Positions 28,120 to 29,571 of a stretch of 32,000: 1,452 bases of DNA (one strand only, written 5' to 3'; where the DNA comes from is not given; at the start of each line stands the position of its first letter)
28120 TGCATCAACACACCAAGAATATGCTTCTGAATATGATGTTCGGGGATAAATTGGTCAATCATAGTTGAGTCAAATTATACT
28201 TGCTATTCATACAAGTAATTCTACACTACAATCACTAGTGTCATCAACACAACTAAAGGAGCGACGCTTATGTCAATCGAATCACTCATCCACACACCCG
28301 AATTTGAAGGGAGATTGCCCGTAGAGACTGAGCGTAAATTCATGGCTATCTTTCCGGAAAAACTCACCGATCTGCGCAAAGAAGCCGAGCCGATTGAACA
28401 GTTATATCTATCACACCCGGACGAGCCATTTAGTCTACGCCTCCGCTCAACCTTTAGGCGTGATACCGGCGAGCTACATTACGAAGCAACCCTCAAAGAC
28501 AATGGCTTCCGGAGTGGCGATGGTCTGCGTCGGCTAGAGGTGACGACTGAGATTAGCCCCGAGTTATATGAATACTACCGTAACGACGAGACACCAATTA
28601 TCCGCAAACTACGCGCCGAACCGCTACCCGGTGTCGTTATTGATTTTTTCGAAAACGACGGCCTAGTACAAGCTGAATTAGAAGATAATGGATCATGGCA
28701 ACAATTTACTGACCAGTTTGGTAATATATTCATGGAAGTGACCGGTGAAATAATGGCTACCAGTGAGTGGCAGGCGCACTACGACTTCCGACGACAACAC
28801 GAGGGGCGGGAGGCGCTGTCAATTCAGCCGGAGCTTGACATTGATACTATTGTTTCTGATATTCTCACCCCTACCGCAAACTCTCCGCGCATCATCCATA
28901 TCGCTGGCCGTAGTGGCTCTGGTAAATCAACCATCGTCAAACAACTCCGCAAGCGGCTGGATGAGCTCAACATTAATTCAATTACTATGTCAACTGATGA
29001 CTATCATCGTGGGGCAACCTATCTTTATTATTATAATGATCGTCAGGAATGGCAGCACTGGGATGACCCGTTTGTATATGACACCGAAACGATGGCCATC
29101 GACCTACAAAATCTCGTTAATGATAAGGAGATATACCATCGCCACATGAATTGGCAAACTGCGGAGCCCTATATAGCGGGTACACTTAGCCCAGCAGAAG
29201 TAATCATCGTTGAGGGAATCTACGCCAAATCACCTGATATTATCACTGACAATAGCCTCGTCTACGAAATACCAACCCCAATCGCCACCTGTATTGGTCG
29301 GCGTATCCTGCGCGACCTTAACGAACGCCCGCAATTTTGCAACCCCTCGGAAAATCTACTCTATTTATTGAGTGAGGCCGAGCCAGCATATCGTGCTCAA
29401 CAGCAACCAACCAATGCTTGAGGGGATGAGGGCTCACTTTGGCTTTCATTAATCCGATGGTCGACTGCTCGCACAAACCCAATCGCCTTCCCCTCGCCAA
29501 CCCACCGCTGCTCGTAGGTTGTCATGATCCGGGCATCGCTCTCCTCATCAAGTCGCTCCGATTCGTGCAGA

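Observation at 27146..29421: Divergent module: wHTH-degenerate-Nudix regulator (reverse of the NrtR domain order) plus MazG, facing a CYTH-uridine-kinase fusion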

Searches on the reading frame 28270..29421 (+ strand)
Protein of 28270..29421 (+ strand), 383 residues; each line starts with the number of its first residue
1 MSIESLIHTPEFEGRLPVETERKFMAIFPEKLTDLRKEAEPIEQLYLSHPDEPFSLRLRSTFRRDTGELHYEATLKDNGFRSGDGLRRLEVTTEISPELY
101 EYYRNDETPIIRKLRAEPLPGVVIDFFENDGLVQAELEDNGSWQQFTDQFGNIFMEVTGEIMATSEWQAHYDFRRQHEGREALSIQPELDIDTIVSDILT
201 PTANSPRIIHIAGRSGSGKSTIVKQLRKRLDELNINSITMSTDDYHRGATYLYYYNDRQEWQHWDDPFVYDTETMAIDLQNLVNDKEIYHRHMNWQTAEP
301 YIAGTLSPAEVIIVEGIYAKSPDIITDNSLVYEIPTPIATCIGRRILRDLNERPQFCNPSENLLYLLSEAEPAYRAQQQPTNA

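Call 3: search_protein_families(library=pfam, proteins=[window:28270-29421:+], max_evalue=0.1)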
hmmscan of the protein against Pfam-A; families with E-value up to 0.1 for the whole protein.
window:28270-29421:+ (383 aa): 25 families
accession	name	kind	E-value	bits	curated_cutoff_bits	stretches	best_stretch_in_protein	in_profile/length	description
PF00485.24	PRK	-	3.7e-10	40.4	22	1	208-353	1-154/196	Phosphoribulokinase / Uridine kinase family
PF01928.26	CYTH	-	3e-05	24.4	23.2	1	19-117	3-106/179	CYTH domain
PF13191.12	AAA_16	-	3.9e-05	24.7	32.6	1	198-233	15-51/167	AAA ATPase domain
PF06414.18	Zeta_toxin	-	0.00033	20.6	22.3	1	199-246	9-55/199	Zeta toxin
PF25199.1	nSTAND_NTPase5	-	0.00037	20.8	34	1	189-230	22-65/145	Novel STAND NTPase 5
PF13238.12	AAA_18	-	0.00094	20.1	29.4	1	209-317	1-80/128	AAA domain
PF13401.12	AAA_22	-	0.00096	19.9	27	1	205-248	4-33/130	AAA domain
PF00005.33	ABC_tran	-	0.0019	19.3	25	1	204-247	9-51/137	ABC transporter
PF01712.25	dNK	-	0.002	18.4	27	1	209-262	1-53/203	Deoxynucleoside kinase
PF03193.22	RsgA_GTPase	-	0.0026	18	30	1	205-241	106-140/174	RsgA GTPase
PF00910.28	RNA_helicase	-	0.0055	17.6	21.5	1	209-284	1-76/105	RNA helicase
PF03266.21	NTPase_1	-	0.0055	17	23.9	1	209-247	2-40/168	NTPase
PF01583.26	APS_kinase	-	0.0071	16.8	21.1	1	207-244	3-40/152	Adenylylsulphate kinase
PF00931.28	NB-ARC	-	0.0071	16.1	23.5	1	203-233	15-45/248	NB-ARC domain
PF08433.16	KTI12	-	0.0093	15.9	22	1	209-246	4-41/271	Chromatin associated protein KTI12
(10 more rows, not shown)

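Call 4: search_protein_families(library=ncbifam, proteins=[window:28270-29421:+], max_evalue=0.1)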
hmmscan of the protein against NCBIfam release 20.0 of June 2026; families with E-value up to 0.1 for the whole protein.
window:28270-29421:+ (383 aa): 45 families (the best 25 are shown)
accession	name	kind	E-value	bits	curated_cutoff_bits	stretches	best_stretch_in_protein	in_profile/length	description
NF004018.0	PRK05480.1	equivalog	2.2e-18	66.5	180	1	204-354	4-152/210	uridine kinase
TIGR00235.1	udk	equivalog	1.7e-14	54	220.3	1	207-353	7-151/207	uridine kinase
NF006085.0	PRK08233.1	equivalog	2.6e-09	37.2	198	1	204-376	3-147/184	hypothetical protein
NF005655.0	PRK07429.1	subfamily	6.2e-09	35.4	236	1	203-329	5-128/326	phosphoribulokinase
NF006743.0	PRK09270.1-2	equivalog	3e-06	26.5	227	1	190-318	11-140/217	nucleoside/nucleotide kinase family protein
NF005807.0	PRK07667.1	equivalog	5e-06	26.2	221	1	194-319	6-130/193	kinase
NF005115.0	PRK06547.1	equivalog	5.2e-06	25.9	173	1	203-234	12-43/172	hypothetical protein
NF006746.0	PRK09270.1-5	subfamily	1.1e-05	24.5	250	1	190-284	4-96/210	nucleoside/nucleotide kinase family protein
NF004041.0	PRK05541.1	subfamily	0.00027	21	127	1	203-245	4-46/176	adenylyl-sulfate kinase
TIGR00455.1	apsK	equivalog_domain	0.0008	19.1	138.7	1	207-248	19-60/184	adenylyl-sulfate kinase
NF004035.0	PRK05506.1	subfamily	0.0022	16.3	715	1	203-248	457-502/632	bifunctional sulfate adenylyltransferase subunit 1/adenylylsulfate kinase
NF005252.0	PRK06762.1-3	equivalog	0.0026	17.5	258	1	203-231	8-36/189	hypothetical protein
TIGR03263.1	guanyl_kin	equivalog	0.0034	17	160.45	1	208-259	3-55/180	guanylate kinase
NF003013.0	PRK03846.1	subfamily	0.0039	16.9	163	1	205-249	27-71/202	adenylyl-sulfate kinase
NF011997.0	PRK15453.1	equivalog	0.0047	16.4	362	1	207-247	6-46/290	phosphoribulokinase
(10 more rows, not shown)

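Call 7: find_homologous_proteins(query=window:28270-29418:+)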
Query window:28270-29418:+ (383 aa): 367 proteins with E <= 0.001 among 8000 candidates; the best 120 are listed.
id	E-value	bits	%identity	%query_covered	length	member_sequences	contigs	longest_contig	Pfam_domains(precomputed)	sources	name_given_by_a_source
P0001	8.2e-254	860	98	100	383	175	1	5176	PF00485.25,PF13191.13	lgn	-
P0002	3.7e-232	788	90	100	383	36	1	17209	PF01928.27,PF00485.25,PF25199.2,PF13191.13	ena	-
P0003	1.1e-231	787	90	100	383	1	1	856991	PF01928.27,PF00485.25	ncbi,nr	ncbi:hypothetical protein FBF28_03645 [Candidatus Saccharibacteria bacterium oral taxon 488]|nr:hypo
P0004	2.0e-230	783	89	100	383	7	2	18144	PF01928.27,PF00485.25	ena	-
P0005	2.2e-230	782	89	100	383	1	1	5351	PF01928.27,PF00485.25,PF25199.2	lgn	-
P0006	3.5e-229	778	88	100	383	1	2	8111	PF01928.27,PF00485.25,PF25199.2,PF13191.13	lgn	-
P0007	3.3e-228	775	88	100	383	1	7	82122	PF01928.27,PF00485.25,PF13191.13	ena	-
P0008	8.4e-228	774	88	100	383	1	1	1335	PF00485.25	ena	-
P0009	2.8e-227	772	87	100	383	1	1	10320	PF00485.25,PF13191.13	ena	-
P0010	2.5e-217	739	84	100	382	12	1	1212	PF01928.27,PF00485.25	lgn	-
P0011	1.5e-209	714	80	99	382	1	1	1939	PF00485.25,PF13191.13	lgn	-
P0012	1.6e-195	668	76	100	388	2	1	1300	PF00485.25,PF13191.13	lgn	-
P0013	6.1e-143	495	57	98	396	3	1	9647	PF00485.25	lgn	-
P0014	3.0e-137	476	56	99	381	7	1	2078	PF06414.19,PF00485.25,PF13191.13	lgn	-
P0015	1.5e-136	474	54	99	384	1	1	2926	PF00485.25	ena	-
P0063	8.5e-124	432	54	99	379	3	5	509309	PF00485.25,PF13238.13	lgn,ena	-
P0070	3.2e-123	430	52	99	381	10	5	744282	PF00485.25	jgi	jgi:uridine kinase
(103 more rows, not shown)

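Call 36: predict_structure(alignment_id=A2)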
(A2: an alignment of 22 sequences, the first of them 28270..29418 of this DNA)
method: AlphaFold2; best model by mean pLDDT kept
length: 383 residues; sequences in the alignment: 22
mean_pLDDT: 90.6   pTM: 0.88
mean pLDDT of the five models: 90.6, 89.7, 89.5, 88.1, 87.7
residues with pLDDT >= 90: 293; 70-90: 70; 50-70: 7; < 50: 13
segments of 3 or more residues with pLDDT < 50: 1-8, 381-383
pLDDT, mean of each block of 10 residues (from residue 1): 43 70 92 92 96 96 91 95 90 97 95 94 90 89 89 89 91 94 90 95 86 93 97 97 96 95 92 97 97 94 97 96 91 94 92 87 96 83 40
secondary structure, 60 per line:
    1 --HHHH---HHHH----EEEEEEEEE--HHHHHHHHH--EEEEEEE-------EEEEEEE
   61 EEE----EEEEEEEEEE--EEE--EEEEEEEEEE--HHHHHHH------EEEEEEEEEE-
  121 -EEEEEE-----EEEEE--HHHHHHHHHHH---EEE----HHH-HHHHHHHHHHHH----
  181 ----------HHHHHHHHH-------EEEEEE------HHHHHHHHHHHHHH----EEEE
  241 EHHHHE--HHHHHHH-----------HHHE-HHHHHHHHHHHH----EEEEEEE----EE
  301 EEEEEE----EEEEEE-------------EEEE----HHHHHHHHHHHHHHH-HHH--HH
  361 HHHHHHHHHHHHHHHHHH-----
elements in order: H3-6 H10-13 E18-26 H29-37 E40-46 E54-63 E68-77 E80-82 E85-94 H97-103 E110-119 E122-127 E133-137 H140-150 E154-156 H165-176 H191-199 E207-212 H219-232 E237-241 H242-245 H249-255 H272-283 E288-294 E299-306 E311-316 E330-333 H338-352 H359-378

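Call 38: find_encoding_contigs(protein=P0070, flank=6000, max_places=2)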
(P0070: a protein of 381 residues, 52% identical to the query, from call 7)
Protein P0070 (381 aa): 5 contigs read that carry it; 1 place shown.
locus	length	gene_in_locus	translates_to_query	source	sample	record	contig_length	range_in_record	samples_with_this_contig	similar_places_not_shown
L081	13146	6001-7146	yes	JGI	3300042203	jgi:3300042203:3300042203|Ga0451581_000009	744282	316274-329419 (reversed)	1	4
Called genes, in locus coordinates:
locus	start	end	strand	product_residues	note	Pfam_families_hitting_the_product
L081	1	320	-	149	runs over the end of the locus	PF04977:DivIC (weak)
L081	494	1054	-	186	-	PF07963:N_methyl (weak)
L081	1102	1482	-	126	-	-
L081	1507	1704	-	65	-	-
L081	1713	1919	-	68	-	-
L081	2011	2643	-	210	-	-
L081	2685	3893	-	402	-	PF07690:MFS_1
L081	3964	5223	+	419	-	PF01225:Mur_ligase, PF08245:Mur_ligase_M, PF02875:Mur_ligase_C (weak)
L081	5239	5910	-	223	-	PF00293:NUDIX, PF14815:NUDIX_4 (weak)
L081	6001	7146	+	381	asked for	PF00485:PRK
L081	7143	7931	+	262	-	-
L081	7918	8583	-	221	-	PF24675:NpmA (weak), PF02390:Methyltransf_4, PF13649:Methyltransf_25 (weak)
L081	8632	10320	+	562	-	PF00999:Na_H_Exchanger, PF02254:TrkA_N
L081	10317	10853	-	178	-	PF01300:Sua5_yciO_yrdC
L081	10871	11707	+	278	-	PF00924:MS_channel_2nd, PF21082:MS_channel_3rd (weak)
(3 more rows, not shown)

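Call 39: find_related_loci(query=A2, collection=metagenome_contigs, flank=5000)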
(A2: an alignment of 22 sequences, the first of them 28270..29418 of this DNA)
Query A2 (383 aa) in metagenome_contigs; peptide patterns used: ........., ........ (x = any residue, [..] = any of these).
600 stretches matched a pattern (row limit reached: there are more); 4 encode a relative of the query (tblastn E <= 1e-3); 4 distinct loci.
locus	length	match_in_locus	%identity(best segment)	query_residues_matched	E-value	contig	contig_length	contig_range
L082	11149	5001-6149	97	1-383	0e+0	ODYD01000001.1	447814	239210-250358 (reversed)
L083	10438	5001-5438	26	199-338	1e-8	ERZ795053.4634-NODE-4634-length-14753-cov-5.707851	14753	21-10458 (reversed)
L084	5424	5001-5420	27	183-321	3e-6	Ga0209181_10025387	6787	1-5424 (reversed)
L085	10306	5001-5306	35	141-246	5e-6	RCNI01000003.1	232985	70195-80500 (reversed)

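Call 40: fold_search(model_id=the predicted structure, library=pdb)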
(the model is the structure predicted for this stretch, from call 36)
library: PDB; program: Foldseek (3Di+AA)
matches with E <= 10: 1432; with E <= 0.001: 115
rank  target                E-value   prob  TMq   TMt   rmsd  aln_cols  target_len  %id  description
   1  1uej_B                1.3e-10  1.00  0.38  0.68   3.3       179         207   22  Crystal structure of human uridine-cytidine kinase 2 complexed with a substrate, cytidine (released 2004-05-04)
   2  6n54_A                1.4e-10  1.00  0.39  0.69   3.3       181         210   22  Crystal structure of human uridine-cytidine kinase 2 complexed with 2'-azidocytidine monophosphate (released 2019-11-27)
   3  1uej_A                1.6e-10  1.00  0.39  0.70   3.5       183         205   23  Crystal structure of human uridine-cytidine kinase 2 complexed with a substrate, cytidine (released 2004-05-04)
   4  1uj2_A                2.7e-10  1.00  0.39  0.68   3.8       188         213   22  Crystal structure of human uridine-cytidine kinase 2 complexed with products, CMP and ADP (released 2004-05-04)
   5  6n55_E                3.0e-10  1.00  0.38  0.65   4.1       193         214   21  Crystal structure of human uridine-cytidine kinase 2 complexed with 2'-azidouridine (released 2019-11-27)
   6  6n53_A                3.2e-10  1.00  0.39  0.69   3.1       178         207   22  Crystal structure of human uridine-cytidine kinase 2 complexed with 2'-azidouridine monophosphate (released 2019-11-27)
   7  1udw_A                5.2e-10  1.00  0.38  0.68   3.5       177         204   21  Crystal structure of human uridine-cytidine kinase 2 complexed with a feedback-inhibitor, CTP (released 2004-05-04)
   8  3w8r_B                7.5e-10  1.00  0.37  0.66   3.8       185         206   23  Mutant structure of Thermus thermophilus HB8 uridine-cytidine kinase (released 2014-03-26)
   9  6pwz_E                8.5e-10  1.00  0.37  0.64   4.2       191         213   21  Crystal structure of human uridine-cytidine kinase 2 complexed with 2'-azidocytidine (released 2020-07-29)
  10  6n53_B                9.0e-10  1.00  0.38  0.67   3.5       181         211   22  Crystal structure of human uridine-cytidine kinase 2 complexed with 2'-azidouridine monophosphate (released 2019-11-27)
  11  6pwz_A                9.5e-10  1.00  0.38  0.66   3.7       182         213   21  Crystal structure of human uridine-cytidine kinase 2 complexed with 2'-azidocytidine (released 2020-07-29)
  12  3asz_B                1.1e-09  1.00  0.39  0.69   2.8       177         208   22  CMP-complex structure of uridine kinase from Thermus thermophilus HB8 (released 2011-06-01)
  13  1udw_B                1.1e-09  1.00  0.38  0.67   3.6       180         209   23  Crystal structure of human uridine-cytidine kinase 2 complexed with a feedback-inhibitor, CTP (released 2004-05-04)
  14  6n55_F                1.1e-09  1.00  0.38  0.66   4.1       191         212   21  Crystal structure of human uridine-cytidine kinase 2 complexed with 2'-azidouridine (released 2019-11-27)
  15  6n55_C                1.5e-09  1.00  0.37  0.64   3.7       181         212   22  Crystal structure of human uridine-cytidine kinase 2 complexed with 2'-azidouridine (released 2019-11-27)
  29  7z67                  5.5e-09  1.00  0.34  0.33  10.7       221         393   19  Crystal structure of the tandem kinase & triphosphate tunnel metalloenzyme domain module of the TTM1 protein from Arabid (released 2022-03-23)
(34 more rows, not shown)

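Call 42: find_encoding_contigs(protein=P0063, flank=5000, max_places=2)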
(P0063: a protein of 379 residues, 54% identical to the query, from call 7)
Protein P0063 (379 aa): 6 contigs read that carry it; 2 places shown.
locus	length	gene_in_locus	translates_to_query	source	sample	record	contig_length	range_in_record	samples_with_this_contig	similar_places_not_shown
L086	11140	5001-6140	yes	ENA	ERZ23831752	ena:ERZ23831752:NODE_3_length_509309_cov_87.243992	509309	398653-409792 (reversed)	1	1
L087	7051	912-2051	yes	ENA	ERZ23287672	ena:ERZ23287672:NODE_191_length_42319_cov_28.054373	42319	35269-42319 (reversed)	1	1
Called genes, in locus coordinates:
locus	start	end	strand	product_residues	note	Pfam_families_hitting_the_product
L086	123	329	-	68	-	-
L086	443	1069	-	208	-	-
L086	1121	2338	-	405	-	PF07690:MFS_1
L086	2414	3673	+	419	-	PF01225:Mur_ligase, PF08245:Mur_ligase_M, PF02875:Mur_ligase_C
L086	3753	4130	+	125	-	-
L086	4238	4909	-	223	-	PF24038:DUF7347 (faint), PF00293:NUDIX, PF14815:NUDIX_4 (weak)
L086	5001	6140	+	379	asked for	PF00485:PRK, PF13238:AAA_18 (faint)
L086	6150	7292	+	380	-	-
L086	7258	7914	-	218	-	PF24675:NpmA (weak), PF02390:Methyltransf_4, PF13847:Methyltransf_31, PF13649:Methyltransf_25 (weak)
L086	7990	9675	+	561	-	PF00999:Na_H_Exchanger, PF02254:TrkA_N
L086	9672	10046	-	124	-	-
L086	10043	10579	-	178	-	-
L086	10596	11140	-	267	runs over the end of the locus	PF00730:HhH-GPD, PF00633:HHH (weak)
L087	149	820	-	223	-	PF24038:DUF7347 (faint), PF00293:NUDIX, PF14815:NUDIX_4 (weak)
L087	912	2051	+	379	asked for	PF00485:PRK, PF13238:AAA_18 (faint)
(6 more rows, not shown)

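Call 95: search_protein_families(library=padloc, proteins=[window:28270-29421:+], max_evalue=0.01)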
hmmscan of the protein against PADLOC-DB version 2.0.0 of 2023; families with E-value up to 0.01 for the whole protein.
window:28270-29421:+ (383 aa): 3 families
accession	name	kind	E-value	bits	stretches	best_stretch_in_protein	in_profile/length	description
PDLC04140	mad8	-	0.0024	15.4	1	204-233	25-54/314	mads_8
PDLC04135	mad3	-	0.0026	15.3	1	206-234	22-50/374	mads_3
PDLC02674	DndF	-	0.0057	13.5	1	180-230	32-80/530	DndF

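Call 96: search_protein_families(library=phrogs, proteins=[window:28270-29421:+], max_evalue=0.001)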
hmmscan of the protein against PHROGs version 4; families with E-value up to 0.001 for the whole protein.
window:28270-29421:+ (383 aa): 4 families
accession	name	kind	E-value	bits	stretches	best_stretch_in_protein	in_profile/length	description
phrog_2071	-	other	1.4e-06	29.3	1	201-278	11-73/282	ATPase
phrog_1815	-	other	3.2e-05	25.3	1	206-239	3-36/197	guanylate kinase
phrog_800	-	head and packaging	0.0002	21.1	1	198-233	23-59/511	terminase small subunit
phrog_296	-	integration and excision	0.00059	19.6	1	155-230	288-342/626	DNA transposition protein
